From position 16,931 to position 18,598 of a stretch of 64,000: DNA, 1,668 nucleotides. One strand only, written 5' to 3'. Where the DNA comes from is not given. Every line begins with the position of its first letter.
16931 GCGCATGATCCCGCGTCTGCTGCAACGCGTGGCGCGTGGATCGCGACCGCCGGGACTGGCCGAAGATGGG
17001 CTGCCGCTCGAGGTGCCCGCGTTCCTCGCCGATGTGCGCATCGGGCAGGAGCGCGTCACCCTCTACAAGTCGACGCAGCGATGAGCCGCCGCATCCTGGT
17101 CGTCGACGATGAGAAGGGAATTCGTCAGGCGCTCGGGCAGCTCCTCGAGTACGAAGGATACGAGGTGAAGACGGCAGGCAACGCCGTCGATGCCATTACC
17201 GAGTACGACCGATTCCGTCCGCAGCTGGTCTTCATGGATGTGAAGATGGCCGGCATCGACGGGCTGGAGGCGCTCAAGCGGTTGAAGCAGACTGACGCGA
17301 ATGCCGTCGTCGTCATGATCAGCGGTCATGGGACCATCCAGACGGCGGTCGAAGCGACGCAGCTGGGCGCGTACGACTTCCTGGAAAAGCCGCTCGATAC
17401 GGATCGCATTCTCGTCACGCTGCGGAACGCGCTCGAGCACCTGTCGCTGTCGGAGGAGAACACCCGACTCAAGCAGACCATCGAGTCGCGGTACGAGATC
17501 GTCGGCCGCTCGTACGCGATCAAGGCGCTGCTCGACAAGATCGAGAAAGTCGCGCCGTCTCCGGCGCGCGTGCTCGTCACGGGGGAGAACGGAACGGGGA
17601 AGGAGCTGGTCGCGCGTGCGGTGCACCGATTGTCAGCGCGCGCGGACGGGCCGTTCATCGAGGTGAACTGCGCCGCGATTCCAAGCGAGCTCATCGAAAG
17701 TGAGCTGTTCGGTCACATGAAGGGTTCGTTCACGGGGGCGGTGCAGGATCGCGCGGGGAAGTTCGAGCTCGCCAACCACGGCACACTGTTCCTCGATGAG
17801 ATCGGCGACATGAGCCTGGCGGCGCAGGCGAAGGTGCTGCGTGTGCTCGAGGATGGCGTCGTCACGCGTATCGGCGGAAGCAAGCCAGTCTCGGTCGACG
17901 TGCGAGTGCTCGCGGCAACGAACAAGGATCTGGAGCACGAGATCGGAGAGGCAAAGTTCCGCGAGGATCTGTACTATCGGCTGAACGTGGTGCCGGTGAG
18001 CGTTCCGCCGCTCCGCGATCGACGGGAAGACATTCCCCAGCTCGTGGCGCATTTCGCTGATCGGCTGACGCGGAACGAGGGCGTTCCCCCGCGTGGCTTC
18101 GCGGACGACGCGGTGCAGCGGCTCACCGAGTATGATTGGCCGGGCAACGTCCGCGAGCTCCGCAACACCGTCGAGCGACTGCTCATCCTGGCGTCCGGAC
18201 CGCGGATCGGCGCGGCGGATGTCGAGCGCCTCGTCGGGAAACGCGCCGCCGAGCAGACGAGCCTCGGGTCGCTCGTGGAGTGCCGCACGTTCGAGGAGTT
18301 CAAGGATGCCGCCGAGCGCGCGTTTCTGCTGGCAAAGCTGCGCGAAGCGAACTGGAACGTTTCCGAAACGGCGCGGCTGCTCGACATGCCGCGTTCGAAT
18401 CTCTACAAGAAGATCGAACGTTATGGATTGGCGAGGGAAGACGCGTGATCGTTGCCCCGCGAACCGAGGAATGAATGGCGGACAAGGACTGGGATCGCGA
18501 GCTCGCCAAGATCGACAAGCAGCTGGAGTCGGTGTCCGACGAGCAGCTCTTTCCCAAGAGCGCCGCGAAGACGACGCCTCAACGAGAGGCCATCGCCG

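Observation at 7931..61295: Family of eleven stop-codon-abutting hairpins whose arms are inverted tandem arrays of 7-nt or 9-nt units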

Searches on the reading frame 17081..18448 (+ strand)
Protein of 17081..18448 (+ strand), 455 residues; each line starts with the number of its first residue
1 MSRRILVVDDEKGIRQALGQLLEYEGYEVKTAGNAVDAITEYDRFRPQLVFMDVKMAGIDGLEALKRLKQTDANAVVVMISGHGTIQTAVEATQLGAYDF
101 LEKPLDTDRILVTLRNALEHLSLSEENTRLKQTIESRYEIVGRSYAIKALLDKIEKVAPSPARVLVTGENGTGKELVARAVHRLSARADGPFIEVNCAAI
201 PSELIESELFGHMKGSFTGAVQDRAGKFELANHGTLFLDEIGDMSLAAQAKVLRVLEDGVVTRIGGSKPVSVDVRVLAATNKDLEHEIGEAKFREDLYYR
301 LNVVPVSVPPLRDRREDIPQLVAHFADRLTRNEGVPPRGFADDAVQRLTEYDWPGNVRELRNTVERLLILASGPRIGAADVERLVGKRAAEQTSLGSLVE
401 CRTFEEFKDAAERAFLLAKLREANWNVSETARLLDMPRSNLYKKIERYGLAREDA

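Call 9: find_encoding_contigs(protein=window:17081-18448:+, flank=10000, max_places=4)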
Protein window:17081-18448:+ (455 aa): 3 contigs read that carry it; 3 places shown.
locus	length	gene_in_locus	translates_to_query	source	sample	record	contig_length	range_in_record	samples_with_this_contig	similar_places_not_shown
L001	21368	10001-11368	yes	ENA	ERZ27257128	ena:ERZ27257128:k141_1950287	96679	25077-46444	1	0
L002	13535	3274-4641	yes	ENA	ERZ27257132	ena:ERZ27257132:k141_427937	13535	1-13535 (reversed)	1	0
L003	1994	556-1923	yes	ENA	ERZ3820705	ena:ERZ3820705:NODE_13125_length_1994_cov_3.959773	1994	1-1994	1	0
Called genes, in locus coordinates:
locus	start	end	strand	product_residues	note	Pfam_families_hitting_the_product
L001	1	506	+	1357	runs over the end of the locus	PF00672:HAMP (faint), PF00512:HisKA (weak), PF13581:HATPase_c_2 (weak), PF02518:HATPase_c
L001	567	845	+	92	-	-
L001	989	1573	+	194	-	PF04973:NMN_transporter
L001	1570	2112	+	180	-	PF13521:AAA_28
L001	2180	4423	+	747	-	PF13620:CarboxypepD_reg, PF13715:CarbopepD_reg_2, PF07715:Plug, PF00593:TonB_dep_Rec_b-barrel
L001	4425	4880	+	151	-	PF00293:NUDIX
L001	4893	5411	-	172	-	PF10604:Polyketide_cyc2, PF03364:Polyketide_cyc, PF08327:AHSA1 (weak)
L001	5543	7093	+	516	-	PF13541:ChlI, PF05496:RuvB_N (faint), PF07728:AAA_5 (faint), PF00158:Sigma54_activat (faint), PF01078:Mg_chelatase, PF13335:Mg_chelatase_C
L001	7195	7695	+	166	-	PF02870:Methyltransf_1N, PF01035:DNA_binding_1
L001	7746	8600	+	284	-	PF02540:NAD_synthase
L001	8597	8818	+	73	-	-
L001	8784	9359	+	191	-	PF02834:LigT_PEase, PF13563:2_5_RNA_ligase2, PF02834:LigT_PEase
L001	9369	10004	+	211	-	-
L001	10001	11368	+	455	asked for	PF00072:Response_reg, PF00158:Sigma54_activat, PF13191:AAA_16 (weak), PF14532:Sigma54_activ_2, PF00004:AAA (weak), PF07728:AAA_5 (weak), PF25601:AAA_lid_14, PF02954:HTH_8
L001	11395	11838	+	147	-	-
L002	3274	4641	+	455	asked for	PF00072:Response_reg, PF00158:Sigma54_activat, PF13191:AAA_16 (weak), PF14532:Sigma54_activ_2, PF00004:AAA (weak), PF07728:AAA_5 (weak), PF25601:AAA_lid_14, PF02954:HTH_8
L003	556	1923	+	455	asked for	PF00072:Response_reg, PF00158:Sigma54_activat, PF13191:AAA_16 (weak), PF14532:Sigma54_activ_2, PF00004:AAA (weak), PF07728:AAA_5 (weak), PF25601:AAA_lid_14, PF02954:HTH_8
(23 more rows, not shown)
